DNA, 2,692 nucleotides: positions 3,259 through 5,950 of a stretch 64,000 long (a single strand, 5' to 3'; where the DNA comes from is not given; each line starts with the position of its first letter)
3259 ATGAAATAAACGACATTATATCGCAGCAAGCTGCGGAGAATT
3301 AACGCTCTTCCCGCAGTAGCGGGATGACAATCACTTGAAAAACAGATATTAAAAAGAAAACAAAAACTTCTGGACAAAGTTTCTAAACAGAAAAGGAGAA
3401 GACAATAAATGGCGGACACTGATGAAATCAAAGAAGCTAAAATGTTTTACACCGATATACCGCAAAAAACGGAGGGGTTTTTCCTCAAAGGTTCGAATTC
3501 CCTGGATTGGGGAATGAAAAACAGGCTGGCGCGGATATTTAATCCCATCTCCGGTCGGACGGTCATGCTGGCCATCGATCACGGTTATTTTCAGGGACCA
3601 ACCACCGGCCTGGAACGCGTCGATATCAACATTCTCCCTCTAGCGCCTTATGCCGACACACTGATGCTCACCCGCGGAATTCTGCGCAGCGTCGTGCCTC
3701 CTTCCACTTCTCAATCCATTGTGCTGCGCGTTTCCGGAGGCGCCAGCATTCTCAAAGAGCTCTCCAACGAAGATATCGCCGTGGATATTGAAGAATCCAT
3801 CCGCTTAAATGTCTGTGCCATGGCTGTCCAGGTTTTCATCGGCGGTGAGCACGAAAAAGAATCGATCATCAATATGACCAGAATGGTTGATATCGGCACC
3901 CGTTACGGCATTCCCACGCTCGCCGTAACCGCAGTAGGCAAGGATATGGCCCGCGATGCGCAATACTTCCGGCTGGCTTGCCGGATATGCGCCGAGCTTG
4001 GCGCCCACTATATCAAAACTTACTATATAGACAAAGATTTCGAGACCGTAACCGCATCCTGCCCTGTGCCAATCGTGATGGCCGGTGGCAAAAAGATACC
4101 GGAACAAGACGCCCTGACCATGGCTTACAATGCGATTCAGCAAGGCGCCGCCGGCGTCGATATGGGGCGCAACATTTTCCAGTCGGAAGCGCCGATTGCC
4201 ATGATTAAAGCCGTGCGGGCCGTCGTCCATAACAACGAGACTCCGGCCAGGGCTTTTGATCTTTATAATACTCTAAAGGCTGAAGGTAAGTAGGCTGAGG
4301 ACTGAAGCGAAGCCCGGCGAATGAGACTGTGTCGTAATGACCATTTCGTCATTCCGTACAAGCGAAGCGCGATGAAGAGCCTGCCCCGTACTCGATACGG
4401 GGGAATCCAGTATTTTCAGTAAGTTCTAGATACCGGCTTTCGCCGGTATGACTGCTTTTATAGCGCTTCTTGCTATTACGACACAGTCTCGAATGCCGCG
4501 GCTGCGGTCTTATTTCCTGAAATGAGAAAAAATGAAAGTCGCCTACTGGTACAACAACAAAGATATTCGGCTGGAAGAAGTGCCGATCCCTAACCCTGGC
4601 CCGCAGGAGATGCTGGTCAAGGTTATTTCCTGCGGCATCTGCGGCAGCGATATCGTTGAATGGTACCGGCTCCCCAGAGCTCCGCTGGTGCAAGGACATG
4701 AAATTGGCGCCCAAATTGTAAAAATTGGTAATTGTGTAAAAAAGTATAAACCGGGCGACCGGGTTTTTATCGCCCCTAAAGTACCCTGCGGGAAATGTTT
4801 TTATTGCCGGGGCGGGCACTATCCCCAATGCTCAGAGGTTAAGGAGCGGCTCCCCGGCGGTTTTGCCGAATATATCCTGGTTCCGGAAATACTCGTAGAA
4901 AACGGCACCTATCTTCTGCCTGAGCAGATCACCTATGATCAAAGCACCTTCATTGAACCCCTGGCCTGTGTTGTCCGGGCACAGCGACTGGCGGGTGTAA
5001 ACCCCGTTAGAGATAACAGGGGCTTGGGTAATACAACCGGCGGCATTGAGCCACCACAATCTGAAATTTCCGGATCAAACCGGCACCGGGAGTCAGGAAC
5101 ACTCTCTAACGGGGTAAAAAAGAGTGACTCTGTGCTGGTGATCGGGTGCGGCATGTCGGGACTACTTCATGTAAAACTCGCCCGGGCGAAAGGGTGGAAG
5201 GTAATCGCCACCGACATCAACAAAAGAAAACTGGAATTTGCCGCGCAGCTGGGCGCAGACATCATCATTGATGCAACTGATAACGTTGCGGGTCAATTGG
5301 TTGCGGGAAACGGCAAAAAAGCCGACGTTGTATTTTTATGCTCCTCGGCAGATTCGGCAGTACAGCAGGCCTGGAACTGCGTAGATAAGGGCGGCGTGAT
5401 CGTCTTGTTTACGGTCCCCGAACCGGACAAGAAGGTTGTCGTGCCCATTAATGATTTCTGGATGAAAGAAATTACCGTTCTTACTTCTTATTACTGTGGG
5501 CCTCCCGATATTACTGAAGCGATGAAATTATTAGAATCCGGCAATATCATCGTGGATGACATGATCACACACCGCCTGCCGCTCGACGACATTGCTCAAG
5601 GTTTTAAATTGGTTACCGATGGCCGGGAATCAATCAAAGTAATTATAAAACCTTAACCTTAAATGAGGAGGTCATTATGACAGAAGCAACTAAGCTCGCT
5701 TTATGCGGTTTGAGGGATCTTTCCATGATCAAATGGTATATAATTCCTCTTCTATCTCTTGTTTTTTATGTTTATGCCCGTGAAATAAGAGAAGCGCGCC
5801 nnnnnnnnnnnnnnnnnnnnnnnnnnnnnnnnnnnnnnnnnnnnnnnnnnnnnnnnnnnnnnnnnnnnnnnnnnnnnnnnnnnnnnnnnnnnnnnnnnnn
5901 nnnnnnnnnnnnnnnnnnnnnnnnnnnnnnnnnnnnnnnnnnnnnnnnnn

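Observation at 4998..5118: In-frame palindromic-ended element inside a Zn-alcohol dehydrogenase gene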

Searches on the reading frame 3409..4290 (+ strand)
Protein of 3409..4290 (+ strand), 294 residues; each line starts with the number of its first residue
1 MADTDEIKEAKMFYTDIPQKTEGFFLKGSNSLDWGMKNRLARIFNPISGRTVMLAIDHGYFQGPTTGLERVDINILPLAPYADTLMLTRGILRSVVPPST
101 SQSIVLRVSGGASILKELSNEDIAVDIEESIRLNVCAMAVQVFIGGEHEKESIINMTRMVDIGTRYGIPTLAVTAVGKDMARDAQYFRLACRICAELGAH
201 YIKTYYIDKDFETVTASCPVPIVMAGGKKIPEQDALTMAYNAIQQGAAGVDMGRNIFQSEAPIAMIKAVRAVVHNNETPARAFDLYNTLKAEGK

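Call 103: search_protein_families(library=ncbifam, proteins=[window:3409-4290:+], max_evalue=0.00001)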
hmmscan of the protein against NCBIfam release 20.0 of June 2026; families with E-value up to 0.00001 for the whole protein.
window:3409-4290:+ (294 aa): 7 families
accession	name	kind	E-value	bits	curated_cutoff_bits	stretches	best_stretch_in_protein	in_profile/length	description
NF006081.0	PRK08227.1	equivalog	1.8e-153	510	297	1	1-290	1-290/291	3-hydroxy-5-phosphonooxypentane-2,4-dione thiolase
NF005556.0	PRK07226.1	subfamily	8e-53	179.5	241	1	34-286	4-264/267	2-amino-3,7-dideoxy-D-threo-hept-6-ulosonate synthase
TIGR01949.1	ADH_synth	equivalog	4.1e-51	174.1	299.45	1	35-281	2-252/255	2-amino-3,7-dideoxy-D-threo-hept-6-ulosonate synthase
NF040816.1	Fbpase1_Arch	equivalog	3.3e-32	112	430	1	34-283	6-267/271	class I fructose-bisphosphate aldolase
NF041223.1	BagB_FevI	exception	2.4e-31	108.9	500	1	34-275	7-256/257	bagremycin/ferroverdin biosynthesis DhnA-type aldolase BagB/FevI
NF005321.0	PRK06852.1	equivalog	7.5e-11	41.7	420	1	121-287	125-305/308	aldolase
NF006704.0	PRK09250.1-1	equivalog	1.3e-06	27.5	277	0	104-208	101-212/308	class I fructose-bisphosphate aldolase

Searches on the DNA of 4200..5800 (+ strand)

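Call 19: search_rna_families(source=window, start=4200, end=5800, threshold=evalue, max_evalue=10)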
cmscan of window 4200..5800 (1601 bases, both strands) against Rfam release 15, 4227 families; matches with E-value up to 10: 2.
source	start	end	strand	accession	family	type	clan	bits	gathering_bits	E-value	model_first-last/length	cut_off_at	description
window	4427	4511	+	RF00014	DsrA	Gene; sRNA;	-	26.6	60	0.021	1-85/85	no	DsrA RNA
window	4409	4471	-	RF02748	FtrB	Gene; sRNA;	-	18.6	66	5.4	1-115/115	no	Francisella sRNA B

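Call 78: search_with_rna_model(model_id=R1, sources=[L001, L002, L003, L004, L005, L006, L007, L008, L129, L130, L087, L088, L033, L041, L076, L119, L011, L099, L121, L013, L092, L122, L012, L084, L110], max_evalue=0.01)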
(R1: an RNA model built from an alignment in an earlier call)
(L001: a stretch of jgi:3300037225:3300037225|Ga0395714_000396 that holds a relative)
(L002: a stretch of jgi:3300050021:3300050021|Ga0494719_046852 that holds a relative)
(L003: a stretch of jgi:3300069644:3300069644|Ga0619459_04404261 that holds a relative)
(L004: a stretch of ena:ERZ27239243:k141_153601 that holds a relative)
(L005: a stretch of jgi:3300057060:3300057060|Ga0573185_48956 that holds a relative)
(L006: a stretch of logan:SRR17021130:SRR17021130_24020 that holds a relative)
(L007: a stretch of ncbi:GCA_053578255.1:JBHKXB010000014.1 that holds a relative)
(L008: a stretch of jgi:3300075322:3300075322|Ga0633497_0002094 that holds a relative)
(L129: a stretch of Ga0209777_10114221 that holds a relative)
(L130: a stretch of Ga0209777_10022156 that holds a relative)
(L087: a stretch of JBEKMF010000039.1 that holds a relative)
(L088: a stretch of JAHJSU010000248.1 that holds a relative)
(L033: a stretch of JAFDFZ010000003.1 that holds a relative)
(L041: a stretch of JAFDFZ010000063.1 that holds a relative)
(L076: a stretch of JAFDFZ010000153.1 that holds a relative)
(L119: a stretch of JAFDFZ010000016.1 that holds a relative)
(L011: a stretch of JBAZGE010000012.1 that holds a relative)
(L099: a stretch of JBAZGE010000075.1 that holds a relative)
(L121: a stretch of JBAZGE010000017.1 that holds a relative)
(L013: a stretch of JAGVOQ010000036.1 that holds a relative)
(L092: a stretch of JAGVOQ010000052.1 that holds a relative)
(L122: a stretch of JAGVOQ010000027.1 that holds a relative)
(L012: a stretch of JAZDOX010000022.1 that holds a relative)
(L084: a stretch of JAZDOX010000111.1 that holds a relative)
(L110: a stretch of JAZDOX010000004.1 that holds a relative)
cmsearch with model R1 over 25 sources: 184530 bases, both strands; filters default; matches with E-value up to 0.01: 48.
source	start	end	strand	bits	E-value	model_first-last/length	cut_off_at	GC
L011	900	1012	-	128.3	1.9e-30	1-113/113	no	0.51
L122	328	440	-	121.6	1e-28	1-113/113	no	0.53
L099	2887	2999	-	119.8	2.8e-28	1-113/113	no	0.56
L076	3770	3879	-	110.6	6.8e-26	1-113/113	no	0.46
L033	2859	2968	-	109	1.8e-25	1-113/113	no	0.45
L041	6916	7025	-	107.3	4.7e-25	1-113/113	no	0.45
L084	1346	1458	+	107.1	5.5e-25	1-113/113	no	0.45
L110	2967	3079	-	106.8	6.7e-25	1-113/113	no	0.47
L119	166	275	-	105.7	1.2e-24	1-113/113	no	0.48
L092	2076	2188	+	102.4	8.8e-24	1-113/113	no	0.51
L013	1524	1637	+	101.8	1.3e-23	1-113/113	no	0.49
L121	3381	3475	+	87.1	7.6e-20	1-113/113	no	0.49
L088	2089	2198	-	84.1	4.7e-19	1-113/113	no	0.65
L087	4385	4491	-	73.6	2.3e-16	1-113/113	no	0.56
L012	3169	3274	-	65.4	3e-14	1-113/113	no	0.43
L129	1803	1915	-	60.5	5.5e-13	1-113/113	no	0.51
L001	10471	10583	-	59.4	1e-12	1-113/113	no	0.56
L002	847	959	-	59.4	1e-12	1-113/113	no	0.56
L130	5785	5897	+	57.9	2.6e-12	1-113/113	no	0.55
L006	502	614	-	49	5.1e-10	1-113/113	no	0.5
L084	2080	2111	-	37.8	3.9e-07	1-113/113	no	0.53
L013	3405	3435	+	34.1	3.4e-06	1-113/113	no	0.55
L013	3405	3435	-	33.5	5e-06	1-113/113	no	0.55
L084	2080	2111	+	32.9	7e-06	1-113/113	no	0.53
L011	900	1012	+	30.3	3.2e-05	1-113/113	no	0.51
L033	2859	2968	+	30.3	3.2e-05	1-113/113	no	0.45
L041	6916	7025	+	30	3.9e-05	1-113/113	no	0.45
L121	3381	3475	-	30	3.9e-05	1-113/113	no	0.49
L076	3770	3879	+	29.6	5e-05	1-113/113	no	0.46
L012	3169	3274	+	28.9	7.6e-05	1-113/113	no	0.43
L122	328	440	+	28.6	8.8e-05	1-113/113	no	0.53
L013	1524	1637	-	28.2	0.00011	1-113/113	no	0.49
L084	1346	1458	-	28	0.00013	1-113/113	no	0.45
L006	502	614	+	27.7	0.00016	1-113/113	no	0.5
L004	8471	8583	-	27.5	0.00017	1-113/113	no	0.58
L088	2089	2198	+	27.2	0.00021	1-113/113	no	0.65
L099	2887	2999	+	26.8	0.00026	1-113/113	no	0.56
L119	166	275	+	26.3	0.00034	1-113/113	no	0.48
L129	1803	1915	+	26.2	0.00038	1-113/113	no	0.51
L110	2967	3079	+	25.9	0.00046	1-113/113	no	0.47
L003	1266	1366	-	25.3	0.00063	1-113/113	no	0.58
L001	10471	10583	+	24.8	0.00084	1-113/113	no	0.56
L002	847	959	+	24.8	0.00084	1-113/113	no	0.56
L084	4928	4958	+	23.7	0.0016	1-113/113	no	0.39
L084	4928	4958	-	23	0.0025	1-113/113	no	0.39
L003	1266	1366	+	22.8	0.0028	1-113/113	no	0.58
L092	2076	2188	-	21.9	0.0048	1-113/113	no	0.51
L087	4385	4491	+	20.8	0.0091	1-113/113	no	0.56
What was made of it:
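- Model scores for the dehydrogenase copies fall from 60 to 25 bits, against 100-128 bits for canonical copies (call 78).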
